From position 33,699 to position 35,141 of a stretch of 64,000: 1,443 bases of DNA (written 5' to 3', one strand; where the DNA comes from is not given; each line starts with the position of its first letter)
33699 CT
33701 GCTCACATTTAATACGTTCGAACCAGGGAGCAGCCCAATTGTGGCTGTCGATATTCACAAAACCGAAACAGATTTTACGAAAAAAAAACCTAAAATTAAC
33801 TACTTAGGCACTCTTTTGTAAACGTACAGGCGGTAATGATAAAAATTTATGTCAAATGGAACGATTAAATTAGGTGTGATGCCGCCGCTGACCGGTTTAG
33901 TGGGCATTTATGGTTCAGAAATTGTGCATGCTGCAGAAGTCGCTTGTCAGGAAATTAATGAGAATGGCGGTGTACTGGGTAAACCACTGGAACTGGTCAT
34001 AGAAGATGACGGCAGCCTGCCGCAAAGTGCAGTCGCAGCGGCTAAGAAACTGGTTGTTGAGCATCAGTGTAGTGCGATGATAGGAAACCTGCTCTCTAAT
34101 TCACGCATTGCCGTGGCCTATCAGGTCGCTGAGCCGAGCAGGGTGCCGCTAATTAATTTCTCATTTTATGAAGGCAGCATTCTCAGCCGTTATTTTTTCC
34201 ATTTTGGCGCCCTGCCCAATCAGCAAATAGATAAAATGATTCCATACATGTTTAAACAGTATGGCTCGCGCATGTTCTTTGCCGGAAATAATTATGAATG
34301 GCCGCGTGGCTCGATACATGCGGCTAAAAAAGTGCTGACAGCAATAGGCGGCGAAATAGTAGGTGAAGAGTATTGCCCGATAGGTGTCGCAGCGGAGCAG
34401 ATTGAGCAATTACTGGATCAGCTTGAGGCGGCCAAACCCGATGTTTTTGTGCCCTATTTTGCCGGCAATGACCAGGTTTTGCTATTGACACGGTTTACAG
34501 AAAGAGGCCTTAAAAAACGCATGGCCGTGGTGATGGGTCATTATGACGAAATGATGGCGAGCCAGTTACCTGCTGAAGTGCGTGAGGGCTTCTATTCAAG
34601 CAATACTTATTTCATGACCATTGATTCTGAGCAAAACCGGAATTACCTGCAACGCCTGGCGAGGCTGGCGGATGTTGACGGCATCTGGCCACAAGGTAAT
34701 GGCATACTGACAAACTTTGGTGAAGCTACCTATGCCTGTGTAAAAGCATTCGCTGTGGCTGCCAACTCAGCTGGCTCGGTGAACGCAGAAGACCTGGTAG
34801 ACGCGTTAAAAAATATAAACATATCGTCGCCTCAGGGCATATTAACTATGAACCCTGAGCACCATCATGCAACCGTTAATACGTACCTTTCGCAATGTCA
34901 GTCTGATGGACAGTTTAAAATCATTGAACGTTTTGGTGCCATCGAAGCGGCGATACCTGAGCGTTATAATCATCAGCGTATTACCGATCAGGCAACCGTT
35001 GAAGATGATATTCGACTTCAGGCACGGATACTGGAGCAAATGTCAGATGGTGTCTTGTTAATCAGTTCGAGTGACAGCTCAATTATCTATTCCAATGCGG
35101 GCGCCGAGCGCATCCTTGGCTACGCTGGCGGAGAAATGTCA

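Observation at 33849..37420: Cytoplasmic AmiC/LivK-like binding-protein domain fused to a PAS-PAS-GAF histidine kinase, with a stand-alone CheY-like partner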

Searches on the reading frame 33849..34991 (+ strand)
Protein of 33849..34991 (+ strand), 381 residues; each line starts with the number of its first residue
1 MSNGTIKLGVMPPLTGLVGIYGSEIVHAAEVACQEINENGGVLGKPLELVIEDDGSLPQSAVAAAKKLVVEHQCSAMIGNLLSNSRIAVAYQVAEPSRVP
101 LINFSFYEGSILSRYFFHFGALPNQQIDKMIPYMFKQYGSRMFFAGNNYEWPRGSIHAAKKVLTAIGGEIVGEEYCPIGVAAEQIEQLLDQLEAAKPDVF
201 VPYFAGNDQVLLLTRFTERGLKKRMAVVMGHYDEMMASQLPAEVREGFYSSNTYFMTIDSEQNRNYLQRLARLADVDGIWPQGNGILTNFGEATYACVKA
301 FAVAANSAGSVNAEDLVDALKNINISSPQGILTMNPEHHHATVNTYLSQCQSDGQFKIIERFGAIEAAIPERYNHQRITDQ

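Call 10: search_solved_structures(query=window:33849-34991:+, max_evalue=0.001, show_alignments=3)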
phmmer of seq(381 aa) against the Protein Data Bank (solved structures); distinct sequences matched with E-value up to 0.001: 39.
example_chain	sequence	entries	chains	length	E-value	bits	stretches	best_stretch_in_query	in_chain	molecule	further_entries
8tg1_A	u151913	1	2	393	5.4e-40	141.3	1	2-358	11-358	Extracellular ligand-binding receptor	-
7s6e_A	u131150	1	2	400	2.3e-36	129.3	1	5-361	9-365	Urea ABC transporter, periplasmic urea-binding protein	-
7s6f_A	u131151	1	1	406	1.4e-33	120.2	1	6-363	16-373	Putative urea ABC transporter, urea binding protein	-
8hic_A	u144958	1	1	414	6.5e-33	118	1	4-363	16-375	Putative urea ABC transporter, substrate binding protein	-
1pea_A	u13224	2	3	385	8.1e-31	111.1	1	25-358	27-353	AMIDASE OPERON | AMIC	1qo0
1qnl_A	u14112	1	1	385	8.2e-31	111.1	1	25-358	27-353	ALIPHATIC AMIDASE EXPRESSION-REGULATING PROTEIN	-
4zpj_A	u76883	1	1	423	4.7e-17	65.8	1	4-347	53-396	Extracellular ligand-binding receptor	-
4ey3_A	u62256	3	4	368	9.3e-17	64.8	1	4-360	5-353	Twin-arginine translocation pathway signal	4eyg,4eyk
3i45_A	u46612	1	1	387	4e-16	62.7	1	30-354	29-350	Twin-arginine translocation pathway signal protein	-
4f06_A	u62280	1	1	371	1e-12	51.6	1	4-355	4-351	Extracellular ligand-binding receptor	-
4evs_A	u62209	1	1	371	2.5e-12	50.3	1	4-355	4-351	PUTATIVE ABC TRANSPORTER SUBUNIT, SUBSTRATE-BINDING COMPONENT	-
4gnr_A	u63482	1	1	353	7.6e-11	45.4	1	4-345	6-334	ABC transporter substrate-binding protein-branched chain amino acid transport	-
3ip5_A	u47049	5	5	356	1.2e-10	44.7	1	8-334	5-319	ABC transporter, substrate binding protein (Amino acid)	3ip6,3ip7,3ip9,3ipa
3ipc_A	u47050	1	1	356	1.6e-10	44.3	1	8-334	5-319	ABC transporter, substrate binding protein (Amino acid)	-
4n0q_A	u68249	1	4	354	2e-08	37.4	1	5-206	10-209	Leu/Ile/Val-binding protein homolog 3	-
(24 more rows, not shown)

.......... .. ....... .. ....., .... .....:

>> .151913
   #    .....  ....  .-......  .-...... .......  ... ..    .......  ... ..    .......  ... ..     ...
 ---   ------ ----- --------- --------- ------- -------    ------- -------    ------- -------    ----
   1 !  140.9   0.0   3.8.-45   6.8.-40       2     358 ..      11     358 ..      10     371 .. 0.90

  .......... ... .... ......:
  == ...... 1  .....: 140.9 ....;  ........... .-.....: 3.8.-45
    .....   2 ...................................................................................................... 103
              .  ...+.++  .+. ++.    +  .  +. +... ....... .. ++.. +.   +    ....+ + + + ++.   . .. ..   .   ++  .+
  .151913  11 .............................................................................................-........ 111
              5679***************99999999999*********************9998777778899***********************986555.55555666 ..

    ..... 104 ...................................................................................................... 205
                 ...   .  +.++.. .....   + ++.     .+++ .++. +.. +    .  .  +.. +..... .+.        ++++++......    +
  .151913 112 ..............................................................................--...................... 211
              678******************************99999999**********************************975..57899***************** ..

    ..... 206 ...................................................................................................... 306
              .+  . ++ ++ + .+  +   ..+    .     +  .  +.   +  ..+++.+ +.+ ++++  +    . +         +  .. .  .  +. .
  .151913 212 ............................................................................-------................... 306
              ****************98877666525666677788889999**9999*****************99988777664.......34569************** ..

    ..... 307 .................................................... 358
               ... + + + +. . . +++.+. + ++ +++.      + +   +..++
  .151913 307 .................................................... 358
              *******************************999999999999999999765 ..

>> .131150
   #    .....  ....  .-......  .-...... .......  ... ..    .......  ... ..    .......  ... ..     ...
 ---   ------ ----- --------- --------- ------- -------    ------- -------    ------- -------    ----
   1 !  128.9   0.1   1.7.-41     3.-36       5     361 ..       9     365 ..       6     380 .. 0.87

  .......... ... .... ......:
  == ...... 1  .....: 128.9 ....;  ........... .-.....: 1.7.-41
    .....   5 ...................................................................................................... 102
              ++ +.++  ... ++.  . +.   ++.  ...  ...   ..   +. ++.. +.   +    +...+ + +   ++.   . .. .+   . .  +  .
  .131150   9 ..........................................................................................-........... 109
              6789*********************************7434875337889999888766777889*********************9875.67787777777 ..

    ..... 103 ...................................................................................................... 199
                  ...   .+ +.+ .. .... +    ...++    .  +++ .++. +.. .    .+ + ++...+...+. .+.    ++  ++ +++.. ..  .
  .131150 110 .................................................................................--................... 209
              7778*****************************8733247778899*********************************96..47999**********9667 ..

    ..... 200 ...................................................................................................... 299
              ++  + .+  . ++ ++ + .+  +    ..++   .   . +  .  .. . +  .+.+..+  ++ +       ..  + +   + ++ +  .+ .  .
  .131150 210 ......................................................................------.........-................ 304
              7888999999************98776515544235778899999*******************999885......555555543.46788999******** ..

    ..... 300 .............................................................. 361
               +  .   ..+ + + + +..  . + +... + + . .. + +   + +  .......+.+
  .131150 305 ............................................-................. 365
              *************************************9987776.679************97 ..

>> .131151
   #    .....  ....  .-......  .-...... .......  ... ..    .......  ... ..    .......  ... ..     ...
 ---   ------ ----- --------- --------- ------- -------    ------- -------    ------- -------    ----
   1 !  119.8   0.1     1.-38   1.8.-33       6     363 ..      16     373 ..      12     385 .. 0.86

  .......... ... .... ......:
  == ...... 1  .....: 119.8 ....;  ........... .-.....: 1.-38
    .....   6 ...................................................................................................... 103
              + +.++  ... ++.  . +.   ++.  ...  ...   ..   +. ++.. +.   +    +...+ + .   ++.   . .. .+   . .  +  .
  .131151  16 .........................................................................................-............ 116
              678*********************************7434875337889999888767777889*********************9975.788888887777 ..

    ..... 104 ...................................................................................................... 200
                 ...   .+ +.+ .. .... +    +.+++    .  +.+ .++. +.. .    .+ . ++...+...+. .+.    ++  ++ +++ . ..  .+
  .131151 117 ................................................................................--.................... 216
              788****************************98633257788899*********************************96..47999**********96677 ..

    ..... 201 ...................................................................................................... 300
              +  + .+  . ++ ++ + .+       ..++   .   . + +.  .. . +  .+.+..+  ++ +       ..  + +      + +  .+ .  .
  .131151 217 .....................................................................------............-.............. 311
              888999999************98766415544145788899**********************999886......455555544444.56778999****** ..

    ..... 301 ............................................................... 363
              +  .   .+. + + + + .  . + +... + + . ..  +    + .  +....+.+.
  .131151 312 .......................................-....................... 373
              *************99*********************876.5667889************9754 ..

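Call 11: find_homologous_proteins(query=window:33849-34991:+, max_evalue=1e-10)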
Query seq(381 aa) (381 aa): 176 proteins with E <= 1e-10 among 8000 candidates; the best 120 are listed.
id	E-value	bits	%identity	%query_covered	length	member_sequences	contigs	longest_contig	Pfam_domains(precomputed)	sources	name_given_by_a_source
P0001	1.5e-191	655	75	99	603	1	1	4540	PF08447.19,PF13426.14,PF13188.14,PF13433.13,PF00989.32,PF13458.13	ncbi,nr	ncbi:MAG: ABC transporter substrate-binding protein, partial [Methylococcales bacterium]|nr:ABC tran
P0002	1.8e-189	648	73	100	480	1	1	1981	PF13188.14,PF01094.35,PF13433.13,PF00989.32,PF13458.13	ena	-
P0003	3.4e-189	647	74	100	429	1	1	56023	PF01094.35,PF13433.13,PF13458.13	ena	-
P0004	7.0e-180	616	72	97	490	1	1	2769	PF13426.14,PF13188.14,PF13433.13,PF00989.32,PF13458.13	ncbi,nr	ncbi:MAG: PAS domain-containing protein [Candidatus Electrothrix sp. ATG2]|nr:PAS domain-containing 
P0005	5.3e-171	587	69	97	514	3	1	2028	PF13426.14,PF01094.35,PF13433.13,PF08448.17,PF00989.32,PF13458.13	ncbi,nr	ncbi:MAG: ABC transporter substrate-binding protein, partial [Gallionella sp.]|nr:ABC transporter su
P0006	2.8e-168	578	67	97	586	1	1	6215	PF13426.14,PF01094.35,PF13433.13,PF08448.17,PF00989.32,PF13458.13,PF00990.27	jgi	jgi:PAS domain S-box-containing protein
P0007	1.4e-165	569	67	97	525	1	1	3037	PF13426.14,PF01094.35,PF13433.13,PF08448.17,PF00989.32,PF13458.13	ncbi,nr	ncbi:MAG: ABC transporter substrate-binding protein, partial [Rhodocyclaceae bacterium]|nr:ABC trans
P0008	4.8e-165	568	66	97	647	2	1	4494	PF13426.14,PF01740.27,PF01094.35,PF13433.13,PF00989.32,PF13458.13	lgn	-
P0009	1.5e-164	566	67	96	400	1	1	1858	PF01094.35,PF13433.13,PF13458.13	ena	-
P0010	1.9e-164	566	66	97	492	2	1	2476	PF01094.35,PF13433.13,PF08448.17,PF00989.32,PF13458.13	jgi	jgi:ABC-type branched-subunit amino acid transport system substrate-binding protein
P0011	5.9e-164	564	66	98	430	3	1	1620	PF01094.35,PF13433.13,PF13458.13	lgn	-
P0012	1.3e-163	563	66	98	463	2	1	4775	PF13426.14,PF01094.35,PF13433.13,PF08448.17,PF00989.32,PF13458.13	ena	-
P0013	7.8e-161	554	65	99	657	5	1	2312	PF13426.14,PF13188.14,PF01094.35,PF13433.13,PF08448.17,PF00989.32,PF13458.13,PF00990.27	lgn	-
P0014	1.4e-160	553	70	92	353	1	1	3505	PF13433.13,PF13458.13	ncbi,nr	ncbi:MAG: substrate-binding protein, partial [Spirochaetia bacterium]|nr:substrate-binding protein [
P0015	1.5e-160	553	65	98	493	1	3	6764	PF01094.35,PF13433.13,PF00989.32,PF13458.13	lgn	-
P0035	3.6e-148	512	62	97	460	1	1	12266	PF01094.35,PF13433.13,PF13458.13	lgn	-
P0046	1.3e-140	487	59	97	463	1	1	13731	PF01094.35,PF13433.13,PF13458.13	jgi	jgi:ABC-type branched-subunit amino acid transport system substrate-binding protein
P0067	1.1e-110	389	50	98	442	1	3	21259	PF01094.35,PF10518.15,PF13433.13,PF13458.13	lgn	-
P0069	1.9e-110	388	49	98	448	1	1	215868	PF10518.15,PF13433.13,PF13458.13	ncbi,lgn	-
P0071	3.1e-104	367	46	98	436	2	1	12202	PF13433.13,PF13458.13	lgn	-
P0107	2.7e-53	200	34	95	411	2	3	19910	PF01094.35,PF13433.13,PF13458.13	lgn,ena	-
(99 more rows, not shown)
